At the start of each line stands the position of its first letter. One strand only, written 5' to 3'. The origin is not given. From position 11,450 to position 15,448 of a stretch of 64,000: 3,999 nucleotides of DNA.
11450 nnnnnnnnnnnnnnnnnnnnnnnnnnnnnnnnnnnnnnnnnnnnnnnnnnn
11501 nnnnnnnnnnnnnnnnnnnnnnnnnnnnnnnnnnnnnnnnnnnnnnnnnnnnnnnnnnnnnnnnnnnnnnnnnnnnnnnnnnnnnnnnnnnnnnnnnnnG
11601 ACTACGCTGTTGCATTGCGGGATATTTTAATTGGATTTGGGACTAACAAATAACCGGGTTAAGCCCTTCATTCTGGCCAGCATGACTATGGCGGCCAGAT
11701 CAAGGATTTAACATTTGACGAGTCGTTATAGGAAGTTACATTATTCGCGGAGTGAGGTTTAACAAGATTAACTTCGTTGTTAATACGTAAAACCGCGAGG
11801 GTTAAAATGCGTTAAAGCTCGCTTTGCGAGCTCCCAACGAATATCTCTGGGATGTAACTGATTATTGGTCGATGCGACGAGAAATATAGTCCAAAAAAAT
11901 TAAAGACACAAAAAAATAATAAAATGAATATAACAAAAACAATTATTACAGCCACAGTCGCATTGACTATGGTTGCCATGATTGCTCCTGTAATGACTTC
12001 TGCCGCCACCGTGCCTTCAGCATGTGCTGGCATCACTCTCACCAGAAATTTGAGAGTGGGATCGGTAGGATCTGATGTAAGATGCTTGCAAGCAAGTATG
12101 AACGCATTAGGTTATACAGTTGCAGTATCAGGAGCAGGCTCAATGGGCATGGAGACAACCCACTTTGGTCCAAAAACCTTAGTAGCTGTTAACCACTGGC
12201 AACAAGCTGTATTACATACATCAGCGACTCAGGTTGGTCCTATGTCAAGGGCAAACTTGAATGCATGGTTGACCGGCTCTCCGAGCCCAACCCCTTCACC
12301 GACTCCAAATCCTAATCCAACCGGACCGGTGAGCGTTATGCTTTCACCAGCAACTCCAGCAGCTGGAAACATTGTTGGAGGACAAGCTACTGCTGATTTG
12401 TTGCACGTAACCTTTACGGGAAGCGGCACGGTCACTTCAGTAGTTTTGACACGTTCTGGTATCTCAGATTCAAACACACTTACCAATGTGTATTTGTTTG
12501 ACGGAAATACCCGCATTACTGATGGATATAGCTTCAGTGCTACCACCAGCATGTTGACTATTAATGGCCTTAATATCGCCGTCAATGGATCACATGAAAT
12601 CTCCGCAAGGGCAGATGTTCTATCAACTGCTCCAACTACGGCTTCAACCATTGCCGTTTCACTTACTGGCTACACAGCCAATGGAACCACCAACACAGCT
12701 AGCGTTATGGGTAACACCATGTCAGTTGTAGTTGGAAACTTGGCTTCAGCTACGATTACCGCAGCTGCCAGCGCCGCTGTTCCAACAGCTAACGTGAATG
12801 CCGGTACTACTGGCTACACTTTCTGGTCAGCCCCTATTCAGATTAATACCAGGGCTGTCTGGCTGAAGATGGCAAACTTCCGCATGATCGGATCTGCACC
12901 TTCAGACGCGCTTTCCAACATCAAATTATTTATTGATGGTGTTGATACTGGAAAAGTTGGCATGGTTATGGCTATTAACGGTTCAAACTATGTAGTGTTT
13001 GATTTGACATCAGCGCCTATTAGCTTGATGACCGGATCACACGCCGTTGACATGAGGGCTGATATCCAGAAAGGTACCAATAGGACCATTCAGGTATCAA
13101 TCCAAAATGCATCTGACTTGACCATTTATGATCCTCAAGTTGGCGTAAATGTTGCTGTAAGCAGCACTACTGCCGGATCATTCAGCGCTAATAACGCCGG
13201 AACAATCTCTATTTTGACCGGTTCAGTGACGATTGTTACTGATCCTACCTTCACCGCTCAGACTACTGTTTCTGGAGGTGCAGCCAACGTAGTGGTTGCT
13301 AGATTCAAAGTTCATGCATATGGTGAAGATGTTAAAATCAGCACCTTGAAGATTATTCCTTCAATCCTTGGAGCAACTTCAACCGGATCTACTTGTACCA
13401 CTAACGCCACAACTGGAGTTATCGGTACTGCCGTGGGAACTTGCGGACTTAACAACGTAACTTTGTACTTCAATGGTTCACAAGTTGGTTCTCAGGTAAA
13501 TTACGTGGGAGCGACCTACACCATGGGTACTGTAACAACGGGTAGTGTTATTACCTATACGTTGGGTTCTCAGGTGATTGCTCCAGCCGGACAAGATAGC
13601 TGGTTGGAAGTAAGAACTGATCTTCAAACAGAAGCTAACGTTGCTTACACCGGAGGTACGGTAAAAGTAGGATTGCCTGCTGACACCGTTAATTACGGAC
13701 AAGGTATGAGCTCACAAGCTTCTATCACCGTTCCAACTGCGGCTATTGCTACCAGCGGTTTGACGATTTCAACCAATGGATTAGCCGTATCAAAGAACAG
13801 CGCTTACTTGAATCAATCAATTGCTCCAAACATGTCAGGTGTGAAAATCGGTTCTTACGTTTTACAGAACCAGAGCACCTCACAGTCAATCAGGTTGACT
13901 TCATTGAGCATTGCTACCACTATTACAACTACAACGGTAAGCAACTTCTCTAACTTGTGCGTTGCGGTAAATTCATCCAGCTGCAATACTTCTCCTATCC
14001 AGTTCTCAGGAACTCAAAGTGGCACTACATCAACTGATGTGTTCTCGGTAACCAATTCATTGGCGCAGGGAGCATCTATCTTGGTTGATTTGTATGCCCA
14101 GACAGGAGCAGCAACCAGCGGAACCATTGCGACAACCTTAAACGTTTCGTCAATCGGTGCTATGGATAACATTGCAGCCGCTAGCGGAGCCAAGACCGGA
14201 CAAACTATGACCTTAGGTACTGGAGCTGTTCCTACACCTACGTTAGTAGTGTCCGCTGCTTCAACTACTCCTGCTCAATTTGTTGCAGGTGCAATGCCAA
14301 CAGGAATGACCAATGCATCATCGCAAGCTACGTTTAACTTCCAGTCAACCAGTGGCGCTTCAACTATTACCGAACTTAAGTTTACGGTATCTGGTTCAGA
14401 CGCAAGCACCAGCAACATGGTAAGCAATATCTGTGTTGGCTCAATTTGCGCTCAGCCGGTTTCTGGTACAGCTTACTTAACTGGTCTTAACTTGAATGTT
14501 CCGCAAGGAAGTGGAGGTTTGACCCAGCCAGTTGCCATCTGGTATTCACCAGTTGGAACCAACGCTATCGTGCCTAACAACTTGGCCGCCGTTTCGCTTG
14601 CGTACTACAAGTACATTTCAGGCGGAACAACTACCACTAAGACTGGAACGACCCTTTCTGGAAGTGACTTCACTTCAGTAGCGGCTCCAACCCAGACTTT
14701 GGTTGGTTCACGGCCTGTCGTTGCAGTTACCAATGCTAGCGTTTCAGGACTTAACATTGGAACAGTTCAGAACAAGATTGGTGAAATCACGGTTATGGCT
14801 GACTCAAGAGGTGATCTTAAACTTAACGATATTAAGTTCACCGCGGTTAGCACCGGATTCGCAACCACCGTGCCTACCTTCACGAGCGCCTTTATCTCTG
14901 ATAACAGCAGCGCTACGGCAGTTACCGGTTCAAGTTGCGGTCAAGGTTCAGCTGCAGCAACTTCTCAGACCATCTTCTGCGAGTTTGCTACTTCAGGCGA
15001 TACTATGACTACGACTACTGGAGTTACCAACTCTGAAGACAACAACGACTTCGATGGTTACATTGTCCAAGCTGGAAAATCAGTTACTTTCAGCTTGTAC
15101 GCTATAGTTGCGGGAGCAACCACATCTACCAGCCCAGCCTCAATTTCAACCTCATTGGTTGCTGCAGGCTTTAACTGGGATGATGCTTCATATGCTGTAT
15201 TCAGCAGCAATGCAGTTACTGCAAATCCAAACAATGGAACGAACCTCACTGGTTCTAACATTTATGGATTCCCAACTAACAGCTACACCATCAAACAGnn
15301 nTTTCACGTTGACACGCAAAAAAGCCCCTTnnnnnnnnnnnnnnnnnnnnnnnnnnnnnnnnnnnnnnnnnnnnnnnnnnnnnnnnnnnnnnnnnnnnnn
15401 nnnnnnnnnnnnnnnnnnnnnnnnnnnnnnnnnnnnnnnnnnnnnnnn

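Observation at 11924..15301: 1125-aa charge-depleted, Thr/Ser-rich, PG-anchored surface protein: S-layer candidate and likely glycosylation target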

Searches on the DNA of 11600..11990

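Call 62: search_rna_families(source=window, start=11600, end=11990, threshold=evalue, max_evalue=10)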
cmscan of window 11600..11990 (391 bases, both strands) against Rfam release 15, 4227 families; matches with E-value up to 10: 1.
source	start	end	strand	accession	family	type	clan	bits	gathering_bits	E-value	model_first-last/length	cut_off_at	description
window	11656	11712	-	RF04293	mir-889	Gene; miRNA;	CL00149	15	95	5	1-79/79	no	mir-889 microRNA precursor family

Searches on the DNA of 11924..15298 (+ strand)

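Call 85: search_rna_families(sources=[L034, L030, L004, L023, L042, L046, L029, L011], threshold=gathering)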
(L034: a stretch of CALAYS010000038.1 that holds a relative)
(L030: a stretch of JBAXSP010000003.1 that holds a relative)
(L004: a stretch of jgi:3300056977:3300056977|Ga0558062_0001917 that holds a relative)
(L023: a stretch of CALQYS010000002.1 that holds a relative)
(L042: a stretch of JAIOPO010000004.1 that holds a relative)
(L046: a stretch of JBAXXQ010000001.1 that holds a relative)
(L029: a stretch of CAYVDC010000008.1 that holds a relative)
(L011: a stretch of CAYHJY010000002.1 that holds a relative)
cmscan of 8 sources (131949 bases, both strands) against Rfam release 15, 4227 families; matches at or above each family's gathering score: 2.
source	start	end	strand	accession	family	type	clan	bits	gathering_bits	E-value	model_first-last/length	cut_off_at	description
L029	13222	13354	+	RF00557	L10_leader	Cis-reg; leader;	-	46.8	44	0.00048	1-138/138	no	Ribosomal protein L10 leader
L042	1025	1059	-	RF02914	DUF805b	Cis-reg;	CL00115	41.5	35.6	4.5e-08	1-35/35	no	DUF805b RNA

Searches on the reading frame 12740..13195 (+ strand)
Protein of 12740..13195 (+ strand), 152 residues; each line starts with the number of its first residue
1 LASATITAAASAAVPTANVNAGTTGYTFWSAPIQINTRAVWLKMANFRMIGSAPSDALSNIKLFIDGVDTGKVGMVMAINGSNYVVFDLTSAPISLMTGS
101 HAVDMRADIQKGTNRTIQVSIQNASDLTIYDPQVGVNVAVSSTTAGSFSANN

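Call 64: predict_structure(alignment_id=A2)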
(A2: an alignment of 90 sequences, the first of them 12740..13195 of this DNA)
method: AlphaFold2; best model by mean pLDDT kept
length: 152 residues; sequences in the alignment: 90
mean_pLDDT: 88.0   pTM: 0.82
mean pLDDT of the five models: 88.0, 86.7, 84.6, 83.8, 83.3
residues with pLDDT >= 90: 88; 70-90: 52; 50-70: 12; < 50: 0
segments of 3 or more residues with pLDDT < 50: none
pLDDT, mean of each block of 10 residues (from residue 1): 77 78 92 91 94 87 96 93 94 95 94 83 89 91 72 64
secondary structure, 60 per line:
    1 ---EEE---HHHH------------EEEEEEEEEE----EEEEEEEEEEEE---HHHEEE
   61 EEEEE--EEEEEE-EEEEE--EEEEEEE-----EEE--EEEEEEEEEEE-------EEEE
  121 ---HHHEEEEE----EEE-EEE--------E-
elements in order: E4-6 H10-13 E26-35 E40-51 E58-65 E68-73 E75-79 E82-88 E94-96 E99-109 E117-120 E127-131 E136-138 E140-142

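Call 66: fold_search(model_id=the predicted structure, library=pdb)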
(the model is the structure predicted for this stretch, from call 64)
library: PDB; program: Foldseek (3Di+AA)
matches with E <= 10: 1260; with E <= 0.001: 1
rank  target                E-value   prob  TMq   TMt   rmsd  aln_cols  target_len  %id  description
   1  7rb4                  8.5e-04  1.00  0.38  0.12  10.1       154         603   11  Crystal structure of Peptono Toxin, a diphtheria toxin homolog, from Seinonella peptonophila (released 2022-04-20)
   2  5i82_C                1.2e-03  1.00  0.41  0.15   7.7       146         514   16  First Crystal Structure of E.coli Based Recombinant Diphtheria Toxin Mutant CRM197 (released 2016-03-02)
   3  7k7c_B                1.4e-03  1.00  0.40  0.15   8.5       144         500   15  Crystal structure of diphtheria toxin from crystals obtained at pH 5.5 (released 2020-11-18)
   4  4ae0                  1.6e-03  1.00  0.42  0.16   7.6       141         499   15  Crystal structure of diphtheria toxin mutant CRM197 (released 2012-03-28)
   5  7k7c_A                1.6e-03  1.00  0.40  0.15   8.5       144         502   15  Crystal structure of diphtheria toxin from crystals obtained at pH 5.5 (released 2020-11-18)
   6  7k7d_B                1.7e-03  1.00  0.40  0.15   8.5       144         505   15  Crystal structure of diphtheria toxin from crystals obtained at pH 6.0 (released 2020-11-18)
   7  7k7e_B                1.8e-03  1.00  0.40  0.15   8.2       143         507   15  Crystal structure of diphtheria toxin from crystals obtained at pH 7.0 (released 2020-11-18)
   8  7k7d_A                2.0e-03  1.00  0.40  0.15   8.2       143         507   15  Crystal structure of diphtheria toxin from crystals obtained at pH 6.0 (released 2020-11-18)
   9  8g0g_B                2.0e-03  0.99  0.39  0.14   9.4       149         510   11  Crystal structure of diphtheria toxin H223Q/H257Q double mutant (pH 4.5) (released 2023-07-05)
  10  7k7e_A                2.1e-03  1.00  0.42  0.16   8.3       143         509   15  Crystal structure of diphtheria toxin from crystals obtained at pH 7.0 (released 2020-11-18)
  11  7k7b_A                2.1e-03  0.99  0.39  0.15   8.8       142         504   15  Crystal structure of diphtheria toxin from crystals obtained at pH 5.0 (released 2020-11-18)
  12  5i82_A                2.1e-03  0.99  0.38  0.14   9.0       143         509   15  First Crystal Structure of E.coli Based Recombinant Diphtheria Toxin Mutant CRM197 (released 2016-03-02)
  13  1xdt_T                2.4e-03  0.99  0.39  0.14   7.9       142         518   15  COMPLEX OF DIPHTHERIA TOXIN AND HEPARIN-BINDING EPIDERMAL GROWTH FACTOR (released 1998-02-25)
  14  2jh2_A                2.4e-03  0.77  0.22  0.24  10.4       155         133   13  X-ray crystal structure of a cohesin-like module from Clostridium perfringens (released 2007-11-06)
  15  1tox_B                2.7e-03  1.00  0.41  0.15   7.4       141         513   15  DIPHTHERIA TOXIN DIMER COMPLEXED WITH NAD (released 1996-06-10)
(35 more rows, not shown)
